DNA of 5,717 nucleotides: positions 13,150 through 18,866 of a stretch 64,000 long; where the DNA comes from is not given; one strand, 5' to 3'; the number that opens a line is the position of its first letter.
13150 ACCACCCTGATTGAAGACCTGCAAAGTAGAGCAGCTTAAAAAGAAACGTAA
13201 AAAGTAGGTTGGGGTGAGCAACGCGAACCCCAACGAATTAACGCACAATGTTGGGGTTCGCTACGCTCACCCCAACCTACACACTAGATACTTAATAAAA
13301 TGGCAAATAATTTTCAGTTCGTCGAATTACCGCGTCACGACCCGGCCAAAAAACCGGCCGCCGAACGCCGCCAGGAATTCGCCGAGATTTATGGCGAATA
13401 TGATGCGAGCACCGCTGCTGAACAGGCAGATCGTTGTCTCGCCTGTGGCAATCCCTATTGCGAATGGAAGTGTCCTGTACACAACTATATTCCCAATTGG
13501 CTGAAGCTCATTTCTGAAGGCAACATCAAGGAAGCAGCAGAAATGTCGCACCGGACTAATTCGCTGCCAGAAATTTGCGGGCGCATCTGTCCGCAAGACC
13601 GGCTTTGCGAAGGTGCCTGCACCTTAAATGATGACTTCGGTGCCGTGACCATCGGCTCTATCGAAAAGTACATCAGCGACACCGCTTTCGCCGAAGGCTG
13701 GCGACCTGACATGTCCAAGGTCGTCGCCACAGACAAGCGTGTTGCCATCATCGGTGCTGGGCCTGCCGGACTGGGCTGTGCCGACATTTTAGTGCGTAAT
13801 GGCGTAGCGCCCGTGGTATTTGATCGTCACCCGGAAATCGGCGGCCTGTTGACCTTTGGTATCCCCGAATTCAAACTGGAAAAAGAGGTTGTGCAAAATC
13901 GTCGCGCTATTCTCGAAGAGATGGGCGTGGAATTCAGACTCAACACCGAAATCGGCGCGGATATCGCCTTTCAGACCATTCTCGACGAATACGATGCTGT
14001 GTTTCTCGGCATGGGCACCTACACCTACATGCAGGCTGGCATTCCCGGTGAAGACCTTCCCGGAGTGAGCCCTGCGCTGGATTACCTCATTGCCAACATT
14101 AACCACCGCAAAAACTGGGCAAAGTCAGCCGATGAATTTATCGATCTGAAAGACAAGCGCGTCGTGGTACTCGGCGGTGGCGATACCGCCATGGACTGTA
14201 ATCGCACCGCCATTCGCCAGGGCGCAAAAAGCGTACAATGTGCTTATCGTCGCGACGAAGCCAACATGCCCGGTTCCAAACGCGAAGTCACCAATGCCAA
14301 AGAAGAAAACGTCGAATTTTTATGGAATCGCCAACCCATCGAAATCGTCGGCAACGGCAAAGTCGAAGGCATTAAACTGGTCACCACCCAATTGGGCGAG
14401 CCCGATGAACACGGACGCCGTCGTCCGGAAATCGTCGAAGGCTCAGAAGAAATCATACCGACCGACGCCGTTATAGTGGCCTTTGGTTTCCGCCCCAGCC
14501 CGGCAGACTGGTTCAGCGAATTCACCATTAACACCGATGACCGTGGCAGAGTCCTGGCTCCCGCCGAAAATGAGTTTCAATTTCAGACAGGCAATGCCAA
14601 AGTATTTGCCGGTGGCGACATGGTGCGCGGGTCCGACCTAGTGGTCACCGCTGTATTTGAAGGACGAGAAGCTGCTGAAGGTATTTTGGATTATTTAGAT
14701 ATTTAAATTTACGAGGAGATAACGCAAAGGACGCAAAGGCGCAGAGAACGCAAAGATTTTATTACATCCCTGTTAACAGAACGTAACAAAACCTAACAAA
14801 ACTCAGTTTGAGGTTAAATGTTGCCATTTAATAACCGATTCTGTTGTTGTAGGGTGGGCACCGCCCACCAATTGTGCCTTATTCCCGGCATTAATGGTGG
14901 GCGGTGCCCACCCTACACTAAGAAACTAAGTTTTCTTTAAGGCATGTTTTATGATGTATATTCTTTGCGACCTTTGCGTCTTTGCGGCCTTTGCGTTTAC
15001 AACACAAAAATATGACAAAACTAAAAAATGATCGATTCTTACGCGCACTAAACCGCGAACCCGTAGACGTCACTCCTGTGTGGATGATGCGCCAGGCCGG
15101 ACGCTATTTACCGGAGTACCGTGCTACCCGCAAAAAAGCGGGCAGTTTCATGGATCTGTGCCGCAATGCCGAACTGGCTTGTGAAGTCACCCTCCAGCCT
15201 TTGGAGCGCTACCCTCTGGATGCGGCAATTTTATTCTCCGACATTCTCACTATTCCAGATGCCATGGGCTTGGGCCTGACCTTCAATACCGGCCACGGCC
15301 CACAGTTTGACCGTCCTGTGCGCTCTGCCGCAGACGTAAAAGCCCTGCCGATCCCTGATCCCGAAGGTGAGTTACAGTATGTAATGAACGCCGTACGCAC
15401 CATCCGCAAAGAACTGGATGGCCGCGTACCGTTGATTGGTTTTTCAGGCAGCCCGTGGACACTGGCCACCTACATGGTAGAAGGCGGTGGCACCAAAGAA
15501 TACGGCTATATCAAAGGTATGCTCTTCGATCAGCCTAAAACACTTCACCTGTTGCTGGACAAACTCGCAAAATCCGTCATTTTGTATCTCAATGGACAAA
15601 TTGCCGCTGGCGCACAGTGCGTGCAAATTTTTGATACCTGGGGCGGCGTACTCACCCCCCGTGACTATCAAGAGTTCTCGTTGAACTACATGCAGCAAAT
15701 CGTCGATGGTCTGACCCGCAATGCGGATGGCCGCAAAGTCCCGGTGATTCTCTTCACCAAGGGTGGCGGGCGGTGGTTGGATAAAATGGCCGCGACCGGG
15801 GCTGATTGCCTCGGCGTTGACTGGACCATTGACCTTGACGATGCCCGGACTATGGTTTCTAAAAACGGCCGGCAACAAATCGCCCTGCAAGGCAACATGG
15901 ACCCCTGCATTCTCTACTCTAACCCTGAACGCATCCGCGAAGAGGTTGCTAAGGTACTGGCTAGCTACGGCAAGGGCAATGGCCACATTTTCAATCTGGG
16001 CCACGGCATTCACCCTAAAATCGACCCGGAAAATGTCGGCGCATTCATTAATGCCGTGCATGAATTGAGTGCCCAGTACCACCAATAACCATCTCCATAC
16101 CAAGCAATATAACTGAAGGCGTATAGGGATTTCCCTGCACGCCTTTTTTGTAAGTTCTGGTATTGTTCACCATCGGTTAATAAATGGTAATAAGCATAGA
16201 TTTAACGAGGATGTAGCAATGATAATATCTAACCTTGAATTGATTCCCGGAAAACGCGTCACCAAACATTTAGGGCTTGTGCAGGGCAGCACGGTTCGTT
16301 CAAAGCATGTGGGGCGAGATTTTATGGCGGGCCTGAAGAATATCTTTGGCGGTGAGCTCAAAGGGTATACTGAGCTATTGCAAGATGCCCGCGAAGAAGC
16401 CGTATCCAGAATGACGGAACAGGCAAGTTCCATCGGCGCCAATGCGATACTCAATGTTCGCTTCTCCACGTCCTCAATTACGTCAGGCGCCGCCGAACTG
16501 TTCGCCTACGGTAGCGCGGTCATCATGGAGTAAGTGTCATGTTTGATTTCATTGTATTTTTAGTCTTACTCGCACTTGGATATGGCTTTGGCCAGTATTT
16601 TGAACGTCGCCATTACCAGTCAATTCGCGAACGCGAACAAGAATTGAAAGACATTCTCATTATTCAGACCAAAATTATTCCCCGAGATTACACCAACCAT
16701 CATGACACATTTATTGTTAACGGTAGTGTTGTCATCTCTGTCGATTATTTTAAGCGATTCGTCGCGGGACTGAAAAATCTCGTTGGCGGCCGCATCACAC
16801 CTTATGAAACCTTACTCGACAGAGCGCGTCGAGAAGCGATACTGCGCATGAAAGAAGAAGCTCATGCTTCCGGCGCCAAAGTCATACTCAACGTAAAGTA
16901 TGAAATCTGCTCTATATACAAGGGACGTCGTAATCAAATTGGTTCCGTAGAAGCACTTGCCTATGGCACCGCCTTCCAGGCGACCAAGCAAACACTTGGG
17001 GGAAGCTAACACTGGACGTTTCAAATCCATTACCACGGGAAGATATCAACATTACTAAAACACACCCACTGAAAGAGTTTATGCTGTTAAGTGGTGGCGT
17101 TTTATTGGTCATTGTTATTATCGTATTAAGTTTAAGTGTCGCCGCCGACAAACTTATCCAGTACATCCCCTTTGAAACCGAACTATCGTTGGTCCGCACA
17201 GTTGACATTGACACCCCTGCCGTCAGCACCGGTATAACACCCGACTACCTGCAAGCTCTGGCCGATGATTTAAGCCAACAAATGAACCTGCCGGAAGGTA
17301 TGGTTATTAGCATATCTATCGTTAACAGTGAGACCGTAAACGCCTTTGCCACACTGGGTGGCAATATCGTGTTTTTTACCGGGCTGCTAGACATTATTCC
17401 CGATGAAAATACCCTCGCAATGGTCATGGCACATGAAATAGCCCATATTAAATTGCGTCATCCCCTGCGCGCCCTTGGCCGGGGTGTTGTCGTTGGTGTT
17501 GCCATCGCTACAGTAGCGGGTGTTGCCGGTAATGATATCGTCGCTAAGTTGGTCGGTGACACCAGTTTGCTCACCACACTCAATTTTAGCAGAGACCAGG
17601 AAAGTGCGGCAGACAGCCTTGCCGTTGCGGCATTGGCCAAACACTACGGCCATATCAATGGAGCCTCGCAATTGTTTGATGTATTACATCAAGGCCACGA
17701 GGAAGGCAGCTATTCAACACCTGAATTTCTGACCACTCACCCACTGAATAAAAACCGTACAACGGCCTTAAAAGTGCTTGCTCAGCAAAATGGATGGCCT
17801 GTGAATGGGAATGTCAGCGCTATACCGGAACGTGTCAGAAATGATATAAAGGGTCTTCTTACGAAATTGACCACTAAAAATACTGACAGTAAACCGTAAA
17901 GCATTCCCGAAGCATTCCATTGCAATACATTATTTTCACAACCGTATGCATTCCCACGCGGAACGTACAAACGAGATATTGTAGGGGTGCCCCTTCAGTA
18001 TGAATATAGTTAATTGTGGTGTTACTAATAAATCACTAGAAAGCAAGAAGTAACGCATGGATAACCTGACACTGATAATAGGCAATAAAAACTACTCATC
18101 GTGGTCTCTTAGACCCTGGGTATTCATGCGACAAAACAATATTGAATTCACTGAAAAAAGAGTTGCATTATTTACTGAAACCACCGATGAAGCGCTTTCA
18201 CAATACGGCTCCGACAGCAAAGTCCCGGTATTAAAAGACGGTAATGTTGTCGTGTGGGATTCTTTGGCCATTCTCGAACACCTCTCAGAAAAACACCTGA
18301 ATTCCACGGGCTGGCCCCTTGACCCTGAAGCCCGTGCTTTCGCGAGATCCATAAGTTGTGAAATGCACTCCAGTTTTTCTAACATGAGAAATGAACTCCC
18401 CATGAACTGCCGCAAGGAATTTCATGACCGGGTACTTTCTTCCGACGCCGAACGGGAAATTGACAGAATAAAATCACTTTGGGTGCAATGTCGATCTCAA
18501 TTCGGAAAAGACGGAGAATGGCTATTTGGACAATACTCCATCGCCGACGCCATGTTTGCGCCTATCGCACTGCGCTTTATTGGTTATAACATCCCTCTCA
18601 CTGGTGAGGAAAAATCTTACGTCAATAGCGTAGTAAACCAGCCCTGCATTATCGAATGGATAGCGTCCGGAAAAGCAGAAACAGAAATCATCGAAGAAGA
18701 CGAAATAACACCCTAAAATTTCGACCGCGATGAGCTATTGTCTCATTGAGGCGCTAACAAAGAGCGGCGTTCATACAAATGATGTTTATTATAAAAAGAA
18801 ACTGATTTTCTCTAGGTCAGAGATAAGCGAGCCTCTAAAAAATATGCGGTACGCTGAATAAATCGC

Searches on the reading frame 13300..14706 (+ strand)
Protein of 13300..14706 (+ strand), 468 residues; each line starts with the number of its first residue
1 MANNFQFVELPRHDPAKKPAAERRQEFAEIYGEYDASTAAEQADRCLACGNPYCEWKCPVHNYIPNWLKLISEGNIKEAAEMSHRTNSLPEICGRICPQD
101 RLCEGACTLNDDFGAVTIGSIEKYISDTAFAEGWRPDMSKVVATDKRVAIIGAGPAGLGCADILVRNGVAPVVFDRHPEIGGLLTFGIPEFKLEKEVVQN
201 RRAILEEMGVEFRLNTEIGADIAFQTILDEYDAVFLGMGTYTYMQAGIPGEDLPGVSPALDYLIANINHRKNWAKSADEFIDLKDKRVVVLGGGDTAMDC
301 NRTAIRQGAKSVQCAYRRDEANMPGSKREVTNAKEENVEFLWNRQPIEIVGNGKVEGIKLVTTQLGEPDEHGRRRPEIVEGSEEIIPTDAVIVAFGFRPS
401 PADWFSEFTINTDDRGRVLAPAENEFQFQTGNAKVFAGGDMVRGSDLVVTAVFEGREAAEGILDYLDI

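Call 7: search_protein_families(library=pfam, proteins=[window:13300-14706:+], max_evalue=0.00001)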
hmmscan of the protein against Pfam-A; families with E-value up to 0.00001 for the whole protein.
window:13300-14706:+ (468 aa): 7 families
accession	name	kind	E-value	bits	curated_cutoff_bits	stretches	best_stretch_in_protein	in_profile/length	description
PF14691.11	Fer4_20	-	1.1e-40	138.3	25.8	1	23-133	1-112/113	Dihydroprymidine dehydrogenase domain II, 4Fe-4S cluster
PF07992.20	Pyr_redox_2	-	4.2e-27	95.8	26.1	1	147-455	2-291/291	Pyridine nucleotide-disulphide oxidoreductase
PF00070.33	Pyr_redox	-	1.3e-12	48.4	22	1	287-360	1-79/82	Pyridine nucleotide-disulphide oxidoreductase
PF13738.12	Pyr_redox_3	-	5.1e-12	46.1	30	1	275-420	154-289/305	Pyridine nucleotide-disulphide oxidoreductase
PF00743.25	FMO-like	-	3.3e-08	32.9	22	0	146-186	2-42/532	Flavin-binding monooxygenase-like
PF01946.23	Thi4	-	8.8e-07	28.8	26.2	1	137-213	11-85/235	Thi4 family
PF13450.12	NAD_binding_8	-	1.4e-06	28.9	21.9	1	150-184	1-35/68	NAD(P)-binding Rossmann-like domain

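Call 73: list_cluster_members(proteins=[window:13300-14703:+, window:14982-16085:+, window:46527-47552:+, window:25461-27392:+, window:22624-23397:+])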
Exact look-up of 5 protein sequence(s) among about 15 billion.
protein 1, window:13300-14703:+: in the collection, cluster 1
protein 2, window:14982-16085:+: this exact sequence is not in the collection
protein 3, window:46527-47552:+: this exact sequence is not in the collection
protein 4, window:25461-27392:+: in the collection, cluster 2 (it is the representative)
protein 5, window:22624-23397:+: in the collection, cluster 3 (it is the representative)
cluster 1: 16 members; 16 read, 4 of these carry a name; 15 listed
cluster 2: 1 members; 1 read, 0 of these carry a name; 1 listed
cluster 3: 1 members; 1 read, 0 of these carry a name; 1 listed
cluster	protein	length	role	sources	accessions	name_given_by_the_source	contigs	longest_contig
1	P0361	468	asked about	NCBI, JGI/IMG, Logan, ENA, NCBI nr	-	-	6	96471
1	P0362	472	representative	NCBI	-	-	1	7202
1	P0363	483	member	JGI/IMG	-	glutamate synthase (NADPH/NADH) small chain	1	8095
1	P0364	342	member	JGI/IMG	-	glutamate synthase (NADPH/NADH) small chain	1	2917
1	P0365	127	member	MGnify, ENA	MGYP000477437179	CR=1 FL=1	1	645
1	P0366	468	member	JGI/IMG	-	glutamate synthase (NADPH/NADH) small chain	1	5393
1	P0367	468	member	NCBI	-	-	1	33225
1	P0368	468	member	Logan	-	-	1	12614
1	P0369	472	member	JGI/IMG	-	-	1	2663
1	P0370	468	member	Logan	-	-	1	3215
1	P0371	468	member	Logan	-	-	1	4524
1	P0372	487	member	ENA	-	-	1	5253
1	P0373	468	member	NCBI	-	-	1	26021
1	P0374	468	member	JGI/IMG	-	-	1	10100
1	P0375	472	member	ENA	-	-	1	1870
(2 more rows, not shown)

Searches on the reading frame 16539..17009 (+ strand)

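Call 7: search_protein_families(library=pfam, proteins=[window:16539-17009:+], max_evalue=0.00001)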
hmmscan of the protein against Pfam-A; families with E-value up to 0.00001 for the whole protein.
window:16539-17009:+ (156 aa): 1 family
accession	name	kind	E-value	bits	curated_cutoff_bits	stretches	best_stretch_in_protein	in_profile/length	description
PF01906.23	YbjQ_1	-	1.2e-20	74.5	23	1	53-146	14-101/103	Putative heavy-metal-binding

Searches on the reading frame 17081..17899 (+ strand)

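Call 7: search_protein_families(library=pfam, proteins=[window:17081-17899:+], max_evalue=0.00001)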
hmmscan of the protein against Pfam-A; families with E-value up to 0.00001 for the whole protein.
window:17081-17899:+ (272 aa): 1 family
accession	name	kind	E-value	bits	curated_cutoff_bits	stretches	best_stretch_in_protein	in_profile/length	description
PF01435.24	Peptidase_M48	-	7e-28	98.2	20.3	1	56-231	6-183/186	Peptidase family M48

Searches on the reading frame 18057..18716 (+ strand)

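Call 8: search_protein_families(library=pfam, proteins=[window:18057-18716:+], max_evalue=0.00001)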
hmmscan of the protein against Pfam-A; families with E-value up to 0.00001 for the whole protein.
window:18057-18716:+ (219 aa): 3 families
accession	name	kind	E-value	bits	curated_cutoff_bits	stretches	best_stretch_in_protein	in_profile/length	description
PF13409.12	GST_N_2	-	1e-10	42.5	25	1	13-78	1-69/70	Glutathione S-transferase, N-terminal domain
PF13417.12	GST_N_3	-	5.6e-07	30.2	22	1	13-80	6-71/75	Glutathione S-transferase, N-terminal domain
PF02798.26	GST_N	-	5.7e-07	30.2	20.9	1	14-77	11-75/76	Glutathione S-transferase, N-terminal domain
